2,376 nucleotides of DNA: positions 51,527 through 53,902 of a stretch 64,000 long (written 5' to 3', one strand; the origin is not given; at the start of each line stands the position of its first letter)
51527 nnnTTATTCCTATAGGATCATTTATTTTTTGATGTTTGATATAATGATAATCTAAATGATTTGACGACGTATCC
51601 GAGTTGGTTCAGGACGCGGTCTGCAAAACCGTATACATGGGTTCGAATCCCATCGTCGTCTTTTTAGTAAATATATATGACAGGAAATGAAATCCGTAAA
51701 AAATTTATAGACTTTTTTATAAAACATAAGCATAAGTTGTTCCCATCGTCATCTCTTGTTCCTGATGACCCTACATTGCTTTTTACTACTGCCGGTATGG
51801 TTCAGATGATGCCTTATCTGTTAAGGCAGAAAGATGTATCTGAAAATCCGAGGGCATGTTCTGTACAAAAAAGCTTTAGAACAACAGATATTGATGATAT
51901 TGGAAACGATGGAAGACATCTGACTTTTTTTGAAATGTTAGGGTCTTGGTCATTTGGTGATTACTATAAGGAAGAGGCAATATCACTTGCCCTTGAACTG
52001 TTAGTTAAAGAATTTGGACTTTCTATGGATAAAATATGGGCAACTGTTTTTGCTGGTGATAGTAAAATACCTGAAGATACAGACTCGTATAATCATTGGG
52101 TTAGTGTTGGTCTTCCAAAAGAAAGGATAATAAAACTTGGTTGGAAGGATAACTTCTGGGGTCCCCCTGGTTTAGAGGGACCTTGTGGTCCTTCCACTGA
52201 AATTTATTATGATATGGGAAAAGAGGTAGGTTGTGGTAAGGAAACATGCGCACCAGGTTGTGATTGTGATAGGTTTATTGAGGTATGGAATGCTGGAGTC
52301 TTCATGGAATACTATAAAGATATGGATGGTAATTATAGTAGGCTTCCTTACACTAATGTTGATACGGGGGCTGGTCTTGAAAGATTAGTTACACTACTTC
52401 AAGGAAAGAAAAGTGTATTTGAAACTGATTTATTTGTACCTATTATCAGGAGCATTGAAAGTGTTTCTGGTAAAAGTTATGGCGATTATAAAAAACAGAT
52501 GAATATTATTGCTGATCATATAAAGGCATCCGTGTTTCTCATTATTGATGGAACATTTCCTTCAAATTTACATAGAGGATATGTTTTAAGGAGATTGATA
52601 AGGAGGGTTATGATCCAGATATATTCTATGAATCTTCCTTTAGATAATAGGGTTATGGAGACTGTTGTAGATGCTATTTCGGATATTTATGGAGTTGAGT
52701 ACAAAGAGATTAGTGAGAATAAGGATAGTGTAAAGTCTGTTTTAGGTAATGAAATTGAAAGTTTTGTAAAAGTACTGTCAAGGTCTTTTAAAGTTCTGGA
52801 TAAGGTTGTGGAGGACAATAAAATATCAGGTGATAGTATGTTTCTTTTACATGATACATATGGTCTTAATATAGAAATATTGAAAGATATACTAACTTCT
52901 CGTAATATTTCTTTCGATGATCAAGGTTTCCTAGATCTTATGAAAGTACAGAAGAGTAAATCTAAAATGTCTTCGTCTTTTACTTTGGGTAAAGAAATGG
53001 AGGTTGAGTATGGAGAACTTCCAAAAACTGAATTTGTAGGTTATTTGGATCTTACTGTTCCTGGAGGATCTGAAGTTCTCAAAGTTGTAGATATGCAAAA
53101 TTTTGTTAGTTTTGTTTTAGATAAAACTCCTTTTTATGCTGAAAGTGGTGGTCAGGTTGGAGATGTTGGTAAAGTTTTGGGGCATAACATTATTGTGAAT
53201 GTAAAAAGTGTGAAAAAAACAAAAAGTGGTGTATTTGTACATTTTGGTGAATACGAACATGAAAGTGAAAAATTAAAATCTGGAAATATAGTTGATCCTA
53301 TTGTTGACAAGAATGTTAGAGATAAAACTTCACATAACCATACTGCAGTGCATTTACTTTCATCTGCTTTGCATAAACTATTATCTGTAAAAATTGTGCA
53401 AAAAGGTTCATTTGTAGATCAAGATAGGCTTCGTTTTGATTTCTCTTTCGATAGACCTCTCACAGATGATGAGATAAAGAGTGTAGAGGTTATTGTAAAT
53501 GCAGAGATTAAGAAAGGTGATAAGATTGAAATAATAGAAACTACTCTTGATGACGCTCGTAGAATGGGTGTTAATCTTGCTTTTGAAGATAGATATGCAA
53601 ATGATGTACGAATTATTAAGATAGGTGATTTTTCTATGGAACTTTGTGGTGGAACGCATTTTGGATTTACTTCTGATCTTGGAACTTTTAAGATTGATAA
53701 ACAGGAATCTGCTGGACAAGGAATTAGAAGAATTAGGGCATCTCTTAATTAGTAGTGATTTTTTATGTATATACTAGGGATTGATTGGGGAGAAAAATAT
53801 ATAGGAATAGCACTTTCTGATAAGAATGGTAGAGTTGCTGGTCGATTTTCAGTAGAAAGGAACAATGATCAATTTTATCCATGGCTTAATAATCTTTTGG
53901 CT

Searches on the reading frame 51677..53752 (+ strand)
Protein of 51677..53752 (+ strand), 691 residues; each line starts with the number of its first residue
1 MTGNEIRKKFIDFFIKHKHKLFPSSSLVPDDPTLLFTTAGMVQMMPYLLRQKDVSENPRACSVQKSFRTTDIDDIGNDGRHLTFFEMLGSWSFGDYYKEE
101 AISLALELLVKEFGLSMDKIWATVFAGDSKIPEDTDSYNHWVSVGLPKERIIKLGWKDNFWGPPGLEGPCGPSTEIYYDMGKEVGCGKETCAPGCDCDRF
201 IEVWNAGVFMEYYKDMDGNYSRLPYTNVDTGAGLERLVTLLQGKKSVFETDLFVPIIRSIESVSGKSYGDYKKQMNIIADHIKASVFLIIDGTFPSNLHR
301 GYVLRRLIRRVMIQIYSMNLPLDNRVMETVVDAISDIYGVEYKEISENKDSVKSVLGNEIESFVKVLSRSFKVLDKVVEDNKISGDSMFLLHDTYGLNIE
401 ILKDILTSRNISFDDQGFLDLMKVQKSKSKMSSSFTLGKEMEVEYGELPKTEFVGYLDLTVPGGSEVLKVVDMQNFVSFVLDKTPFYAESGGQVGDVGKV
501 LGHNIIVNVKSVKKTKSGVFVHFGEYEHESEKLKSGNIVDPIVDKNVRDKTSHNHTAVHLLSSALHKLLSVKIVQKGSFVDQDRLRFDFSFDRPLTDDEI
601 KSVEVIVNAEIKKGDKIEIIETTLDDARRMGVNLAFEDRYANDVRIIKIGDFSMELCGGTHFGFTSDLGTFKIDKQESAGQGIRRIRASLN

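Call 32: list_cluster_members(proteins=[window:51677-53752:+, window:49488-50657:-, window:54157-55215:+, window:40421-42535:-, window:7381-9558:+, window:23901-25721:-])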
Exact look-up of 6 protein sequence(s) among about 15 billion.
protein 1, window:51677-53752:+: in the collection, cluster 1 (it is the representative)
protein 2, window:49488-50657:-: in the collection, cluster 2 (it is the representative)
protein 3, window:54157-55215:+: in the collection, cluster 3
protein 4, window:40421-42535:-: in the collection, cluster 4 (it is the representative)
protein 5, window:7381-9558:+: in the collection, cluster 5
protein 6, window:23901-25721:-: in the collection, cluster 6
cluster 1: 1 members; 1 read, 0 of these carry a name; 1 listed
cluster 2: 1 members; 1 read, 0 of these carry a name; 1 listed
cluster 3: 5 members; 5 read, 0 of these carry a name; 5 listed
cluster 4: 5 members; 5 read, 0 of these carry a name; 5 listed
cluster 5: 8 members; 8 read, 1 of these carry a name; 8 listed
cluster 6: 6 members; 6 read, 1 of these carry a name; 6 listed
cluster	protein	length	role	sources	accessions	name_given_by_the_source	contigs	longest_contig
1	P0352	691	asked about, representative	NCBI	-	-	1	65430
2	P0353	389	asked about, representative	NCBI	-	-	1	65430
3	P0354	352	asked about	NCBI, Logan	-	-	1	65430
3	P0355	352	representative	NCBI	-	-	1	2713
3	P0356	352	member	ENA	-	-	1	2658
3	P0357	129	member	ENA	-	-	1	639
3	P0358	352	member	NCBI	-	-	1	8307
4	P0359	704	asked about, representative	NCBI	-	-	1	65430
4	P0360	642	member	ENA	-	-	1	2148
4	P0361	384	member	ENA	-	-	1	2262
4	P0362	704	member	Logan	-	-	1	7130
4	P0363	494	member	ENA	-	-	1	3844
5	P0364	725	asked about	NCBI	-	-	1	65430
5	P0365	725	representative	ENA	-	-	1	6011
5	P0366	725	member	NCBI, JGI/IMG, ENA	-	S-DNA-T family DNA segregation ATPase FtsK/SpoIIIE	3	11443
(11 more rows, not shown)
